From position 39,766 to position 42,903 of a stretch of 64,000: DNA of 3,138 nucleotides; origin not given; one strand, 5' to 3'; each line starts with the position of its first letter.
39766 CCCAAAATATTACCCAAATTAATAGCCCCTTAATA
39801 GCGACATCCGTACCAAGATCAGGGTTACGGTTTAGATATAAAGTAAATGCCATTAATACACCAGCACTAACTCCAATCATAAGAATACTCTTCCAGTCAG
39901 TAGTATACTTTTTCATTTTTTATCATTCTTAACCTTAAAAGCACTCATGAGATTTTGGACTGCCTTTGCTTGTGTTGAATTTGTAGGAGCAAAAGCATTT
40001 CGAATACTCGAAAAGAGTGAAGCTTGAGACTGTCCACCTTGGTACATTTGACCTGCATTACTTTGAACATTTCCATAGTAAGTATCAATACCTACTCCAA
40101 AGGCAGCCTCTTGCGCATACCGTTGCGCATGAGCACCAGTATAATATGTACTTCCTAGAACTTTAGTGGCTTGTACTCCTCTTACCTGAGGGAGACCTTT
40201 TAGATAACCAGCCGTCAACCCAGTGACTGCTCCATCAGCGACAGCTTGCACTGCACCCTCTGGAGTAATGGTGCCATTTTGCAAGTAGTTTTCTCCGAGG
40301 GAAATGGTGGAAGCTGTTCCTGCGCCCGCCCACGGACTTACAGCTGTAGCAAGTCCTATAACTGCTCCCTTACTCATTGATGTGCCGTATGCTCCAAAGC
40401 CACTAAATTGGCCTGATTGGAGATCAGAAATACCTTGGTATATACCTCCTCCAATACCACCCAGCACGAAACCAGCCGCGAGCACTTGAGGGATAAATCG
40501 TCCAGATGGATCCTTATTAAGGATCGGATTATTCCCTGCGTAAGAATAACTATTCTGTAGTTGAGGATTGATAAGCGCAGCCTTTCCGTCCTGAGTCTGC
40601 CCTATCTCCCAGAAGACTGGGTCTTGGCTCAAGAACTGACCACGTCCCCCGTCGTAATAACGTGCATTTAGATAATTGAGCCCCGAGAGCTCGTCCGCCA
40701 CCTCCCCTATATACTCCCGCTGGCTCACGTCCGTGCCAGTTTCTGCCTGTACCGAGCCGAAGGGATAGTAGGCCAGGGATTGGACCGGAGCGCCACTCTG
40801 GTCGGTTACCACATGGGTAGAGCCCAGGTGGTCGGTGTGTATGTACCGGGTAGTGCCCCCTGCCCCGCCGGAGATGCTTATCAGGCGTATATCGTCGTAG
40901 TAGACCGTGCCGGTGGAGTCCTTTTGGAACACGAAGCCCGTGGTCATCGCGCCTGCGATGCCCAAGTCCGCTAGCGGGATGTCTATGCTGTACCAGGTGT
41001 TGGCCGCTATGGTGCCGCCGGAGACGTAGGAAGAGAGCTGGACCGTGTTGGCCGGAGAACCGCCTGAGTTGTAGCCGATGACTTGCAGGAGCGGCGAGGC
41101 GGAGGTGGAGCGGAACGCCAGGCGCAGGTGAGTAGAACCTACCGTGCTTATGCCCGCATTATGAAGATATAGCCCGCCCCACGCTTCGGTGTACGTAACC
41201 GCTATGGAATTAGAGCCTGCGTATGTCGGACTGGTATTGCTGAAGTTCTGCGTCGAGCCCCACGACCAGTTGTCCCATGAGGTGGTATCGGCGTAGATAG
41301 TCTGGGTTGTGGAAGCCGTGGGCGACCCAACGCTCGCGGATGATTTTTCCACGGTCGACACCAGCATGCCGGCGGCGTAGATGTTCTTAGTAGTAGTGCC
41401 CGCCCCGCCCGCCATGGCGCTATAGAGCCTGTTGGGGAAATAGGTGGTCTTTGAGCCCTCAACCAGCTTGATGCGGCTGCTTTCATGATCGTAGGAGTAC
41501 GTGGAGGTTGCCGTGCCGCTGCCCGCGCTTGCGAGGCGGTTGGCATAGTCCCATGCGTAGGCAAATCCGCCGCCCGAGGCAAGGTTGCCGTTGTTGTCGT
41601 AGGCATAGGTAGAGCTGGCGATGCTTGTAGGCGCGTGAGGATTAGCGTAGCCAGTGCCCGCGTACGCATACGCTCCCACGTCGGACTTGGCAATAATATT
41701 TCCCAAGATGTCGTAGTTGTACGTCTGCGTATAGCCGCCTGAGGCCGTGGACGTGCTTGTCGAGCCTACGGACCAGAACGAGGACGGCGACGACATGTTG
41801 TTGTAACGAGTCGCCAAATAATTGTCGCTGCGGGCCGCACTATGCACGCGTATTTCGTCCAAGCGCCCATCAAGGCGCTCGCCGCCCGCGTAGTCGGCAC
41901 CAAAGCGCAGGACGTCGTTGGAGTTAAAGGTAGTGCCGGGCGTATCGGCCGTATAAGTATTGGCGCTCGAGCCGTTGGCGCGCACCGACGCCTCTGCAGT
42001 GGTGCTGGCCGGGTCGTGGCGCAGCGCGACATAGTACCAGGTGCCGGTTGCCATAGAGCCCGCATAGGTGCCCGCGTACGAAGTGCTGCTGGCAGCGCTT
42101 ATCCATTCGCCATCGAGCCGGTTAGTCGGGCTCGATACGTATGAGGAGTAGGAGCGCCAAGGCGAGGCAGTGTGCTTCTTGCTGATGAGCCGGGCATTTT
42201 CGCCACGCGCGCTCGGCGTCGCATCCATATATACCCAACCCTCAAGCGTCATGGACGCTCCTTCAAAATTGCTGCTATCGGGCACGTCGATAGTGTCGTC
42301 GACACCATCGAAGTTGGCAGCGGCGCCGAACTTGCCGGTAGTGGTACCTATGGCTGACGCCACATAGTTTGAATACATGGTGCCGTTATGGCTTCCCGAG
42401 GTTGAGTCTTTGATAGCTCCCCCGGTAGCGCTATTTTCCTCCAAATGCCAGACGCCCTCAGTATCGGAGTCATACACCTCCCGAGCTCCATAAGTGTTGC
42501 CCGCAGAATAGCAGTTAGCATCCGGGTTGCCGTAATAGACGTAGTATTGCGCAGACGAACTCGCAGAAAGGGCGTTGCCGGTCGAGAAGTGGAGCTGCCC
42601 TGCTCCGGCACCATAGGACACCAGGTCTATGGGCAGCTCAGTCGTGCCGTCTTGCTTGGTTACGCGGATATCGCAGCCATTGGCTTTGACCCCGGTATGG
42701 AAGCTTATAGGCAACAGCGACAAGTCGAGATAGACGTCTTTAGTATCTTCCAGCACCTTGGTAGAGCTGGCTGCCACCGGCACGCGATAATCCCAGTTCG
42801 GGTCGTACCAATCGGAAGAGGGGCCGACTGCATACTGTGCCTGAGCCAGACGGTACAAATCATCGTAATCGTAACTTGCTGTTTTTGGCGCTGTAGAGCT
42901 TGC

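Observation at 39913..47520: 2535-aa RHS/FG-GAP/LamG polymorphic toxin with an unrecognised glycine-zipper C-terminal domain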

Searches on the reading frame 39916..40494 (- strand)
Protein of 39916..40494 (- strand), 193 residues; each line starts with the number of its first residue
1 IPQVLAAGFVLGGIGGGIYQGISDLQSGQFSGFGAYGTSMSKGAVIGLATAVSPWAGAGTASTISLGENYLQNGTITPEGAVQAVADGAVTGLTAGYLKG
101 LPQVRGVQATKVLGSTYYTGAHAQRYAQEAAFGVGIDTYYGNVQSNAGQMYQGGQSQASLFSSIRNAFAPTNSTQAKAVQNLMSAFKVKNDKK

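Call 8: search_protein_families(library=pfam, proteins=[window:39916-40494:-], max_evalue=10)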
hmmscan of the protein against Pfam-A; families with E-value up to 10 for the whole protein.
window:39916-40494:- (193 aa): 1 family
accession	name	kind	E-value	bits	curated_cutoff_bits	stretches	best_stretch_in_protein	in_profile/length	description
PF12822.12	ECF_trnsprt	-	6.5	7.2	30.7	1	49-98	38-88/169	ECF transporter, substrate-specific component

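Call 9: search_protein_families(library=ncbifam, proteins=[window:39916-40494:-], max_evalue=1)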
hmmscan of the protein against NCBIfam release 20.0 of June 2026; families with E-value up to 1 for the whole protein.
window:39916-40494:- (193 aa): 0 families

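Call 10: search_solved_structures(query=window:39916-40494:-, max_evalue=10)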
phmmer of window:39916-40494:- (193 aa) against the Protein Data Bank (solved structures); distinct sequences matched with E-value up to 10: 0.

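Call 11: find_homologous_proteins(query=window:39916-40494:-, max_evalue=0.001)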
Query window:39916-40494:- (193 aa): 1 proteins with E <= 0.001 among 1041 candidates.
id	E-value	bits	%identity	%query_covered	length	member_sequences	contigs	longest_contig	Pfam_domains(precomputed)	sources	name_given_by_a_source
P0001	1.2e-42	164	50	96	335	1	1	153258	-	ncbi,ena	-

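Call 14: find_encoding_contigs(protein=P0001, flank=10000)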
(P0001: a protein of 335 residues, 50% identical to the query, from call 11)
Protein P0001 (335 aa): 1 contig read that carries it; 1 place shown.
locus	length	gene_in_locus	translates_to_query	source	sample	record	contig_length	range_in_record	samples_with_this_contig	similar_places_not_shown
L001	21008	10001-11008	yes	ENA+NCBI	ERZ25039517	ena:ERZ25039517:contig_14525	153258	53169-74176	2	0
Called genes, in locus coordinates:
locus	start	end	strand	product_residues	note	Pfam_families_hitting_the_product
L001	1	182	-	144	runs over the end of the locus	PF01220:DHquinase_II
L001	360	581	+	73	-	-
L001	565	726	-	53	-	-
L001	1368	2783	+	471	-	-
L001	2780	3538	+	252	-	PF01656:CbiA, PF10609:ParA (weak), PF13614:AAA_31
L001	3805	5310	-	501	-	PF13505:OMP_b-brl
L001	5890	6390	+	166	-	-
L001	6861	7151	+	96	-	PF01527:HTH_Tnp_1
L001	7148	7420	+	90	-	-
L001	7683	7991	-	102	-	PF14023:Bestrophin-like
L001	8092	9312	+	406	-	PF00872:Transposase_mut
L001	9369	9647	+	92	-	-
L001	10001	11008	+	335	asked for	-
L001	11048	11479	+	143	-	-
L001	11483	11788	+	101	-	-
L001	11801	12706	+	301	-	-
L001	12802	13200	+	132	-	-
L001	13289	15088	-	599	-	-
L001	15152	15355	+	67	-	-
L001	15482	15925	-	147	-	PF03860:Csp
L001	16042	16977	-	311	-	PF05425:CopD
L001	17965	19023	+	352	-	PF05598:DUF772, PF01609:DDE_Tnp_1, PF13359:DDE_Tnp_4 (faint), PF13612:DDE_Tnp_1_3 (weak), PF13751:DDE_Tnp_1_6 (weak)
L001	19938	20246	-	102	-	-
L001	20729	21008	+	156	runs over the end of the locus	PF04542:Sigma70_r2, PF07638:Sigma70_ECF (faint), PF08281:Sigma70_r4_2, PF04545:Sigma70_r4 (weak)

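Call 20: search_protein_representatives(protein=window:39916-40494:-)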
Query: 193 residues. Proteins with E-value up to 0.001 (for the whole library): 17; up to 1e-10: 12; up to 1e-30: 9. The best 17 are listed.
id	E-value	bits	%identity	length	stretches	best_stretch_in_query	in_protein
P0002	3.6e-113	392.0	100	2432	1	1-193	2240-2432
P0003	6.0e-48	179.5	49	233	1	1-190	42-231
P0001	3.8e-43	163.9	52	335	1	1-176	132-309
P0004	6.8e-42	159.8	65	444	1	20-160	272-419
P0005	3.9e-41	157.4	53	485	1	1-161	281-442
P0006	1.7e-39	152.0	55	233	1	1-146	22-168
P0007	2.6e-34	135.1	49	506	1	1-156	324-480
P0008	1.9e-33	132.3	52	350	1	1-145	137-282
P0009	7.9e-31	123.8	49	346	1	1-150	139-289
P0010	1.5e-25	106.6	61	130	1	56-156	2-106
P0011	8.2e-21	91.2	27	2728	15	36-115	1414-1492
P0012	2.0e-16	76.9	36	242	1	2-149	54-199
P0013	4.1e-09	53.1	46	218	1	90-159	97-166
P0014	4.7e-09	52.8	35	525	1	3-162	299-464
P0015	3.4e-05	40.3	35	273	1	10-135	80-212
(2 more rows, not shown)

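Call 25: search_solved_structures(query=A1, max_evalue=10)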
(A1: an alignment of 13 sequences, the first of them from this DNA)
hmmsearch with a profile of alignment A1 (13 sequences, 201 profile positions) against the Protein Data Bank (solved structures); distinct sequences matched with E-value up to 10: 7.
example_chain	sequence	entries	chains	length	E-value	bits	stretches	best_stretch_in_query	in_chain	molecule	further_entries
8pw5_Y1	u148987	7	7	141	0.6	13.1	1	7-69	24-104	NADH dehydrogenase [ubiquinone] 1 alpha subcomplex subunit 11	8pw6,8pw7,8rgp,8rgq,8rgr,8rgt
8om1_Y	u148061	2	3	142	0.61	13.1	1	7-69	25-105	NADH dehydrogenase [ubiquinone] 1 alpha subcomplex subunit 11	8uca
6g2j_Y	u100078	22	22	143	0.62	13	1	7-69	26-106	MCG5603 | NADH dehydrogenase [ubiquinone] 1 alpha subcomplex subunit 11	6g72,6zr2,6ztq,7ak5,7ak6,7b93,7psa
6lo8_H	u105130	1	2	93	0.87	12.5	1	127-187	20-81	Mitochondrial import inner membrane translocase subunit TIM10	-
3dxr_B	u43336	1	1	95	0.93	12.5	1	127-187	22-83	Mitochondrial import inner membrane translocase subunit TIM10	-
5xtc_V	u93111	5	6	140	1.4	11.9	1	11-72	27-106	NADH dehydrogenase [ubiquinone] 1 alpha subcomplex subunit 11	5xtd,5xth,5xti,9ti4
9cwt_V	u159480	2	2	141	1.4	11.9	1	11-72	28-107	NADH dehydrogenase [ubiquinone] 1 alpha subcomplex subunit 11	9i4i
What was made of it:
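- On Tse5-CT pore-forming tip family: Tail and tail-profile searches of PDB chain sequences at E<=10 returned no Tse5 chain (calls 10, 25).
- Closest known: Tse5. Different: PDB sequence and profile searches with the tail returned no Tse5 chain (calls 10, 25), and I could not obtain the Tse5-CT sequence for a direct alignment.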

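Call 26: find_homologous_proteins(query=A1, max_evalue=0.001)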
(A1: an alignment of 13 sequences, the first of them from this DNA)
Query A1 (13 sequences) (193 aa, profile of the alignment): 15 proteins with E <= 0.001 among 8000 candidates.
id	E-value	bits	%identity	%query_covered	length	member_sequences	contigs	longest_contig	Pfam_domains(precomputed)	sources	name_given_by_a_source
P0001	1.5e-69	252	50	96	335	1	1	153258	-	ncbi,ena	-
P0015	2.8e-49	186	36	55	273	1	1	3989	-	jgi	jgi:RHS repeat-associated protein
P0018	9.2e-39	151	31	60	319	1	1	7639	-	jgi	jgi:RHS repeat-associated protein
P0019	3.5e-37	146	28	32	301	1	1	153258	-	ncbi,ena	-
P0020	5.2e-33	133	32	65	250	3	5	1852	-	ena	-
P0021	2.4e-32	130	27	89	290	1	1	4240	-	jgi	jgi:hypothetical protein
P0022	4.9e-27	113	30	33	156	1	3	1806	-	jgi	-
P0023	5.1e-27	113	45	10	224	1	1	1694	-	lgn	-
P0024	2.7e-21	94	43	11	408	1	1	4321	PF25023.2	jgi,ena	-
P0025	1.2e-18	86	29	52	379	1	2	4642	PF25023.2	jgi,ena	-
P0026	2.4e-17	81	27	37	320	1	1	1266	PF25023.2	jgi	-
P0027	1.5e-16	79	31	25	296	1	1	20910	PF25023.2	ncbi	ncbi:MAG: RHS repeat-associated core domain-containing protein, partial [Candidatus Paceibacterota b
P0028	2.1e-16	78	28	55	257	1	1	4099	-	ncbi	ncbi:MAG: hypothetical protein AAB873_02090, partial [Patescibacteria group bacterium]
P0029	9.7e-15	73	-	-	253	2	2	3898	-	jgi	jgi:hypothetical protein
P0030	3.5e-14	71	34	44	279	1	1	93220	-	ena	-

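Call 29: find_encoding_contigs(protein=P0002, flank=3000, max_places=3)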
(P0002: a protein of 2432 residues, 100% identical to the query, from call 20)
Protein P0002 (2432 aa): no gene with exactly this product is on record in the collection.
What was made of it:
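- Tried and rejected: It is not on record (call 29).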

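Call 34: find_related_loci(query=A3, collection=genome_contigs, flank=6000)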
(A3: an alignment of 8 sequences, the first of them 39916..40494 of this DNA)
Query A3 (193 aa) in genome_contigs; peptide patterns used: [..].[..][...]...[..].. (x = any residue, [..] = any of these).
19 stretches matched a pattern; 2 encode a relative of the query (tblastn E <= 1e-3); 2 distinct loci.
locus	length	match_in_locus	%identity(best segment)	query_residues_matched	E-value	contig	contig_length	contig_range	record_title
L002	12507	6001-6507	50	1-185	2e-49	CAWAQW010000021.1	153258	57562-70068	MAG: uncultured Alphaproteobacteria bacterium isolate MFD04428.bin.3.55 genome assembly, contig: contig_14525, whole gen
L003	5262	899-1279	59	20-145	6e-45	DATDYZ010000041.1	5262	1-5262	MAG TPA_asm: Candidatus Andersenbacteria bacterium isolate SMAG_U8178 k141_852810, whole genome shotgun sequence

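Call 36: predict_structure(alignment_id=A2)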
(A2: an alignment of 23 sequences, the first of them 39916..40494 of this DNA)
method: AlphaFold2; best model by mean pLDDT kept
length: 193 residues; sequences in the alignment: 23
mean_pLDDT: 61.5   pTM: 0.44
mean pLDDT of the five models: 61.5, 59.8, 59.7, 57.7, 49.9
residues with pLDDT >= 90: 7; 70-90: 68; 50-70: 46; < 50: 72
segments of 3 or more residues with pLDDT < 50: 104-145, 152-165, 167-170
pLDDT, mean of each block of 10 residues (from residue 1): 78 84 91 89 81 72 72 74 65 61 41 34 42 45 48 45 46 54 51 48
secondary structure, 60 per line:
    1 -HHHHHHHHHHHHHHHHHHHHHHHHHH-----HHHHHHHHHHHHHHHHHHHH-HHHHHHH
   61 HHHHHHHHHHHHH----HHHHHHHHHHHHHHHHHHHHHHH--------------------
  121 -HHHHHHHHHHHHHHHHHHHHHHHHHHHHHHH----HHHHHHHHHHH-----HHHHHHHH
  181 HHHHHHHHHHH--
elements in order: H2-27 H33-52 H54-73 H78-100 H122-152 H157-167 H173-191
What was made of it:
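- AF2 gives four helices of 20-26 residues with pLDDT 61-91 per 10-residue block (call 36).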

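Call 39: fold_search(model_id=the predicted structure, library=pdb)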
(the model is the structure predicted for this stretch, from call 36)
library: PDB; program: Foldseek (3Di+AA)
matches with E <= 10: 68; with E <= 0.001: 0
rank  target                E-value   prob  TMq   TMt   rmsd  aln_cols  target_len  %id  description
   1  5lc5_Y                4.7e-01  0.72  0.30  0.38   5.8       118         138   17  Structure of mammalian respiratory Complex I, class2 (released 2016-09-07)
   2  8e1m_A                6.4e-01  0.54  0.25  0.33   8.4       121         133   14  Cryo-EM structure of the endogenous core TIM23 complex from S. cerevisiae (released 2023-06-21)
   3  8ib4_Y                6.7e-01  0.85  0.34  0.44   4.4       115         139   23  Respiratory complex CI:CIII2, type IA, Wild type mouse under cold temperature (released 2024-09-18)
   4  8olt_Y                1.1e+00  0.75  0.34  0.43   4.4       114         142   24  Mitochondrial complex I from Mus musculus in the active state bound with piericidin A (released 2023-08-09)
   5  6lo8_A                1.2e+00  0.51  0.29  0.39   7.6       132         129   13  Cryo-EM structure of the TIM22 complex from yeast (released 2020-09-30)
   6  8blo_A                1.3e+00  0.33  0.23  0.15   8.0       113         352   15  Human Urea Transporter UT-A (N-Terminal Domain Model) (released 2023-10-04)
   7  8xd7_A                1.4e+00  0.28  0.23  0.16   7.8       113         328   17  Cryo-EM structure of inhibitor 25a bound human urea transporter A2. (released 2024-12-04)
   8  9w2v_Y                1.5e+00  0.66  0.34  0.44   4.4       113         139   19  Cryo-EM structure of complex I on the bovine heart submitochondrial particles, closed (released 2026-04-01)
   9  8xde_A                1.5e+00  0.21  0.22  0.15   7.8       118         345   14  Cryo-EM structure of human urea transporter A3. (released 2024-12-04)
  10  5xtc_V                1.7e+00  0.38  0.28  0.36   6.4       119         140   18  Cryo-EM structure of human respiratory complex I transmembrane arm (released 2017-08-30)
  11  8xdg_A                1.7e+00  0.25  0.22  0.14   7.9       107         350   19  Cryo-EM structure of zebrafish urea transporter. (released 2024-12-04)
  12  8xd9_A                1.7e+00  0.20  0.21  0.15   7.7       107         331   17  Cryo-EM structure of human urea transporter A2. (released 2024-12-04)
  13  7qsd_Y                1.9e+00  0.63  0.35  0.45   4.2       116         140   19  Bovine complex I in the active state at 3.1 A (released 2022-03-02)
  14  9smf_Y                1.9e+00  0.54  0.34  0.43   4.3       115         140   20  Reduced bovine complex I in lipid nanodisc, NADH-active-Q10 (released 2026-03-18)
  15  9jic_A                1.9e+00  0.10  0.21  0.17  13.5       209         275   10  Cryo-EM Structure of the apo HCAR3-Gi complex (released 2025-12-17)
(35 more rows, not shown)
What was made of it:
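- The fold matches are weak: E 0.5-2, TM-score 0.3-0.45 (call 39).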

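Call 52: search_protein_families(library=pfam, alignment_id=A2, max_evalue=1)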
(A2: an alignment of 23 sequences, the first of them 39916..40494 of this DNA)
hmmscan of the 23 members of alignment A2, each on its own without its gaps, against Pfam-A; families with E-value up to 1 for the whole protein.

A. member 1, window:39916-40494:- (193 aa): 0 families

B. families by the number of members that match (of 23 scanned): 4 families
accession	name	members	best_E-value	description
PF22149.1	Tt1219-like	1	0.0068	Type IV pilin Tt1219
PF07295.17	DUF1451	1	0.075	Zinc-ribbon containing domain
PF19549.4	DUF6072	1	0.1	Family of unknown function (DUF6072)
PF11654.13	NCE101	1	0.29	Non-classical export protein 1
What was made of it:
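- No hit to any enzyme family was found in Pfam, NCBIfam or PDB for 23 members (calls 8-10, 25, 52).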

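Call 75: find_related_loci(query=A3, collection=metagenome_contigs, flank=4000)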
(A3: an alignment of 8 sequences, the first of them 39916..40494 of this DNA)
Query A3 (193 aa) in metagenome_contigs; peptide patterns used: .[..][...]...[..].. (x = any residue, [..] = any of these).
86 stretches matched a pattern; 3 encode a relative of the query (tblastn E <= 1e-3); 3 distinct loci.
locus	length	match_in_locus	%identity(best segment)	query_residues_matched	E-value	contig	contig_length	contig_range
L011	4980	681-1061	59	20-145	5e-45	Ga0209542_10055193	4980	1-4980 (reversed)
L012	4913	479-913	50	1-144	4e-39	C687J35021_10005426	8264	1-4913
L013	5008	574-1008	50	1-144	4e-39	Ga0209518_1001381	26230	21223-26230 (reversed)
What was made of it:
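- Tried and rejected: The narrower alignment found only two loci (call 34), and the metagenome scan found three (call 75).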

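Call 85: search_dna_similar(query=window:39916-40494:-, collection=plasmids, mode=protein, max_evalue=0.01, max_rows=10)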
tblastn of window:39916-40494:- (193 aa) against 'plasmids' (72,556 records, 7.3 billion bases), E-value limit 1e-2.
No match.

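Call 86: search_dna_similar(query=window:39916-40494:-, collection=phages, mode=protein, max_evalue=0.01, max_rows=10)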
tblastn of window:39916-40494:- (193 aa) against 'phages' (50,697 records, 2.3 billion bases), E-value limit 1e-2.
No match.

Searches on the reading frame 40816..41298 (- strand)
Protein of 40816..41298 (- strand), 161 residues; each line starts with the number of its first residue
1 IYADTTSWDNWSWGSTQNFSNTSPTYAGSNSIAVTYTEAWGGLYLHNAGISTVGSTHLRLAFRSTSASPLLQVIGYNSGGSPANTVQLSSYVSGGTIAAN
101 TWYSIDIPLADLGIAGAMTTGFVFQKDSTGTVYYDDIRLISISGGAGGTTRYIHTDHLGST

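Call 66: search_protein_families(library=pfam, proteins=[window:40816-41298:-], max_evalue=1)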
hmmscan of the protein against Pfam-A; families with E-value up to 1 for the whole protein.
seq(161 aa): 0 families

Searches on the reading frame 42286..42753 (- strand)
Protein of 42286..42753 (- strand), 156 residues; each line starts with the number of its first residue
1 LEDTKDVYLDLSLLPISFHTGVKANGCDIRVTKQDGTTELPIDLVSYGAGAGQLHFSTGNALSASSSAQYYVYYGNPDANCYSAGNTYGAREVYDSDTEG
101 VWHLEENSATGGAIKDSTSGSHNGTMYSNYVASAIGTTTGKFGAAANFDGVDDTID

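Call 66: search_protein_families(library=pfam, proteins=[window:42286-42753:-], max_evalue=1)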
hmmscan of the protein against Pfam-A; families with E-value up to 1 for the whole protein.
seq(156 aa): 2 families
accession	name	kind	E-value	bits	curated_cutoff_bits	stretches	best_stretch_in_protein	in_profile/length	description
PF10102.14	DUF2341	-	0.0004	21.2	23.4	1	25-86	1-62/84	Domain of unknown function (DUF2341)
PF09579.15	Spore_YtfJ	-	0.11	13.2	25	1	31-60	1-30/81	Sporulation protein YtfJ (Spore_YtfJ)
